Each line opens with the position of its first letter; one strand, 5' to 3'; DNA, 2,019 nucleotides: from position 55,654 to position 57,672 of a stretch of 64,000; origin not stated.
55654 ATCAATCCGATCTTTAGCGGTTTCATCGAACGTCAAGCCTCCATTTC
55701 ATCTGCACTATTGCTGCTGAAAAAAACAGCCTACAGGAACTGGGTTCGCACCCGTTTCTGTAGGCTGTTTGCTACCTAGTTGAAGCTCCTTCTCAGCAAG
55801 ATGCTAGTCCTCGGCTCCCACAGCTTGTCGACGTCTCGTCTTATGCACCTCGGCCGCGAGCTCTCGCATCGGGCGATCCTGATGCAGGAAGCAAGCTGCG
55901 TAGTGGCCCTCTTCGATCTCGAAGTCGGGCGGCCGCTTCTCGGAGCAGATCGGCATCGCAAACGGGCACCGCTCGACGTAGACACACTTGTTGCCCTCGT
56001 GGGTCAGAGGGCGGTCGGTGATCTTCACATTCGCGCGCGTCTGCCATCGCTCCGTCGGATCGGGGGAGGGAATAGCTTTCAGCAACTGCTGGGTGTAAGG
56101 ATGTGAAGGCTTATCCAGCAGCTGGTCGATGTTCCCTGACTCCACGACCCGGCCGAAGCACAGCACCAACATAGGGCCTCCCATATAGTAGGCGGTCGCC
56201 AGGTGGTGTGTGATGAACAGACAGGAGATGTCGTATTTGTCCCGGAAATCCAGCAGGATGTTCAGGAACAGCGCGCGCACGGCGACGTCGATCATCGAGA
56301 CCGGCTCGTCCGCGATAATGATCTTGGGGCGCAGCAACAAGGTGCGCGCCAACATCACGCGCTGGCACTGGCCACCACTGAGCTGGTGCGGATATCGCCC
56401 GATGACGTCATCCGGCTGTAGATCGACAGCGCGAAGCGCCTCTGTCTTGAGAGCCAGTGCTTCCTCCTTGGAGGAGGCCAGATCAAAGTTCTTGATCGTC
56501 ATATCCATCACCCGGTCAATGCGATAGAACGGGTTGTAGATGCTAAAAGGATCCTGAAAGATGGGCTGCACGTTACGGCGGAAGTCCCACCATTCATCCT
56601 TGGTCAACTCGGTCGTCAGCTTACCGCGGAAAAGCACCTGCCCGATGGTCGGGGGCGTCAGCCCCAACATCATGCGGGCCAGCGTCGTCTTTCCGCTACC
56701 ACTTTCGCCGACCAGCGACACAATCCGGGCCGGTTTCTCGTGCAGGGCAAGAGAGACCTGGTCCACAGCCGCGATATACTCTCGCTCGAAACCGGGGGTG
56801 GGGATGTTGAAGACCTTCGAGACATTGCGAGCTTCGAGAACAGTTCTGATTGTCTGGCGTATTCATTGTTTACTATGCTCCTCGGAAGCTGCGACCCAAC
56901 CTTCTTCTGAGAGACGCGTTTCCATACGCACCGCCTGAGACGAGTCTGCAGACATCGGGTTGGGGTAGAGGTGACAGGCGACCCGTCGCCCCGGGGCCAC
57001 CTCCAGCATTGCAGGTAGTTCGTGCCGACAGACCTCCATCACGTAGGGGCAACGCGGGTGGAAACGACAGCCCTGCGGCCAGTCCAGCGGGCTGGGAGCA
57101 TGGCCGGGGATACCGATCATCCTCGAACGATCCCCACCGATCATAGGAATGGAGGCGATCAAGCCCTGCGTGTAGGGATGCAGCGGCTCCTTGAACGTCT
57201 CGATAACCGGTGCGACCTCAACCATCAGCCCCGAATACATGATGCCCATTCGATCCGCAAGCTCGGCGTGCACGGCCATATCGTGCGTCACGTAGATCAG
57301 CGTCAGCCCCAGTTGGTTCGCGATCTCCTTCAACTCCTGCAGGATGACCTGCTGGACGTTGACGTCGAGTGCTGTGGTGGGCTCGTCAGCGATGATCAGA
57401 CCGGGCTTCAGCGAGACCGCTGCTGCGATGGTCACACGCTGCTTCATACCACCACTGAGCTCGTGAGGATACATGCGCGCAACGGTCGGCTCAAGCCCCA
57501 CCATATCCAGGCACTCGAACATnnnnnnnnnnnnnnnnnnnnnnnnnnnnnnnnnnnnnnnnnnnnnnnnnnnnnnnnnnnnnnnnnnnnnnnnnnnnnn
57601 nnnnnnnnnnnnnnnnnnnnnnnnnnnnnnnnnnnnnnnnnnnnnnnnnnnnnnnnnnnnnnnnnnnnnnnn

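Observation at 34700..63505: A 29 kb, 20-gene single-strand glycan locus built mostly from families with no assigned activity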

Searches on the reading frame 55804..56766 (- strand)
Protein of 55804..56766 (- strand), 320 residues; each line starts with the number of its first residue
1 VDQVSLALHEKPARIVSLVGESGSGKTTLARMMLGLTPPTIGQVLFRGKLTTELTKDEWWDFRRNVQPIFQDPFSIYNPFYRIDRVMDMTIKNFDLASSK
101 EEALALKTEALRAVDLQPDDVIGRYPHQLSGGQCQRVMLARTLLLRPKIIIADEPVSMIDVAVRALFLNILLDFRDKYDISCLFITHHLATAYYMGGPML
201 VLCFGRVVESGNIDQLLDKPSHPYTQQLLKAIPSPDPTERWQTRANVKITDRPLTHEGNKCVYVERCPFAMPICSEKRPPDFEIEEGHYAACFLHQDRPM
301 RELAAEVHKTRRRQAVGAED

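Call 6: search_protein_families(library=pfam, proteins=[window:55804-56766:-], max_evalue=0.01)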
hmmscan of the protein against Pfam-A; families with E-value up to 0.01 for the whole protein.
window:55804-56766:- (320 aa): 5 families
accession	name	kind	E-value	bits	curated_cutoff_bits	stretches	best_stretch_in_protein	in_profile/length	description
PF00005.33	ABC_tran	-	7.9e-28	98.2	25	1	10-156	8-136/137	ABC transporter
PF08352.17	oligo_HPY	-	6.5e-16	58.9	27.1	1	208-274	1-65/65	Oligopeptide/dipeptide transporter, C-terminal region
PF13401.12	AAA_22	-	2.6e-05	25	27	1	12-184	4-120/130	AAA domain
PF13191.12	AAA_16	-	0.0055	17.7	32.6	0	12-34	24-45/167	AAA ATPase domain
PF20720.3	nSTAND3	-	0.0074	16.4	27.2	0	14-34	18-38/155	Novel STAND NTPase 3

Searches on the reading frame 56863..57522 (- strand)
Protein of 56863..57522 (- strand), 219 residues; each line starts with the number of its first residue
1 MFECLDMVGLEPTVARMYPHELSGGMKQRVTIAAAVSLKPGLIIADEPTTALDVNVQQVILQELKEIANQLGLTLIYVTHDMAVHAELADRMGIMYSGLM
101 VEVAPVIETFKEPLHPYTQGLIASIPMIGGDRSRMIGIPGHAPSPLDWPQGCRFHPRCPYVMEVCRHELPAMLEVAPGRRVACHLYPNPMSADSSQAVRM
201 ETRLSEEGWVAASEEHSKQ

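Call 6: search_protein_families(library=pfam, proteins=[window:56863-57522:-], max_evalue=0.01)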
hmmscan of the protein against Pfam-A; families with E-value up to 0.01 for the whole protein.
window:56863-57522:- (219 aa): 4 families
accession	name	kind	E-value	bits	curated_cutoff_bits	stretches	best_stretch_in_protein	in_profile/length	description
PF08352.17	oligo_HPY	-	7e-20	71.6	27.1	1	101-165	1-65/65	Oligopeptide/dipeptide transporter, C-terminal region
PF00005.33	ABC_tran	-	1.7e-09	38.8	25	1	5-50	92-137/137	ABC transporter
PF13304.12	AAA_21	-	9.6e-05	23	27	1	18-83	234-301/304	AAA domain, putative AbiEii toxin, Type IV TA system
PF23639.1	DUF7146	-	0.007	17.1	27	0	144-175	35-62/105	Domain of unknown function (DUF7146)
